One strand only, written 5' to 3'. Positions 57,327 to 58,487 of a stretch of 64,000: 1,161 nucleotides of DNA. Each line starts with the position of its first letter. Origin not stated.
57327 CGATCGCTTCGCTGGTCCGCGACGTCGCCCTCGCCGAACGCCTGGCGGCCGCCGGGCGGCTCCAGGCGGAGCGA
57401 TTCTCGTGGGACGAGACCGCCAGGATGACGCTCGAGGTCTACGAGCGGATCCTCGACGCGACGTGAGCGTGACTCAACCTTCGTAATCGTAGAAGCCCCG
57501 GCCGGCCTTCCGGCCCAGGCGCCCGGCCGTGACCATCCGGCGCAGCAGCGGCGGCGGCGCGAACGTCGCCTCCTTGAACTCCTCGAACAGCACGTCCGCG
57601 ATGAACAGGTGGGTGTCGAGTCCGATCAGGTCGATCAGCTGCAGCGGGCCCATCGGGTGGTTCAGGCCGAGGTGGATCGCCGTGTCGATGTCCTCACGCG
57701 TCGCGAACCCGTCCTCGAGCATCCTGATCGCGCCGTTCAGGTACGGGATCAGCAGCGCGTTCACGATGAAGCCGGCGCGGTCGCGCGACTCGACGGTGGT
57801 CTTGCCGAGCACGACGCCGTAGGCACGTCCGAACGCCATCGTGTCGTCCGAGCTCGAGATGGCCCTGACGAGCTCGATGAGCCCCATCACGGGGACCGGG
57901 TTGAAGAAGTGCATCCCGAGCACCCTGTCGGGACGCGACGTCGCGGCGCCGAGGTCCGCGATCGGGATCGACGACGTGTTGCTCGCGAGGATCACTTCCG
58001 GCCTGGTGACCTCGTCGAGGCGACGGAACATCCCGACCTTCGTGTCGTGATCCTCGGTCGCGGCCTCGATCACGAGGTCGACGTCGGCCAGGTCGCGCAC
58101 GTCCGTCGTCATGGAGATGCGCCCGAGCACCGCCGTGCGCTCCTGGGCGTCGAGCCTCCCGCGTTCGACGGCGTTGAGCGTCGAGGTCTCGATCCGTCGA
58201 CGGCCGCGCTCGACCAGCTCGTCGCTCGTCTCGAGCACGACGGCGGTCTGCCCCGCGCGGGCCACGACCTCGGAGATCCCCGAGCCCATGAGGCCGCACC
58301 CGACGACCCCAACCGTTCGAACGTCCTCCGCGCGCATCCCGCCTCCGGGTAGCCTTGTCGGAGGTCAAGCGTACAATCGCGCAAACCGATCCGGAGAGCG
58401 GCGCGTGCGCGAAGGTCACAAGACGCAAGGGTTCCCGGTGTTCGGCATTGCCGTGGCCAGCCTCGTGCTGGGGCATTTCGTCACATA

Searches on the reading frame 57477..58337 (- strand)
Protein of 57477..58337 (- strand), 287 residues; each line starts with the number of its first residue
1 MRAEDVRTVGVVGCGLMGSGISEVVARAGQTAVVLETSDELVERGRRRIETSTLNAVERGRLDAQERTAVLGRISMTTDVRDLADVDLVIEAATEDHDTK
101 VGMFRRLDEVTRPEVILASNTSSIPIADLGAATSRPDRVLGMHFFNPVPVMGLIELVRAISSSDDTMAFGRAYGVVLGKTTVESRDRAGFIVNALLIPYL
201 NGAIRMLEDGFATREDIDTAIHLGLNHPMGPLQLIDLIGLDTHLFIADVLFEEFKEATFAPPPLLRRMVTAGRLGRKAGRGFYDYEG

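Call 76: search_protein_families(library=pfam, proteins=[window:57477-58337:-], max_evalue=0.001)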
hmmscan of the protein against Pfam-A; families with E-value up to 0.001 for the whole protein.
window:57477-58337:- (287 aa): 2 families
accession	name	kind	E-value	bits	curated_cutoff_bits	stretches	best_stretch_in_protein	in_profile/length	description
PF02737.24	3HCDH_N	-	4.2e-55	186.9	22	1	8-186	1-179/180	3-hydroxyacyl-CoA dehydrogenase, NAD binding domain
PF00725.27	3HCDH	-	7.3e-35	119.8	22.1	1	189-285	1-97/97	3-hydroxyacyl-CoA dehydrogenase, C-terminal domain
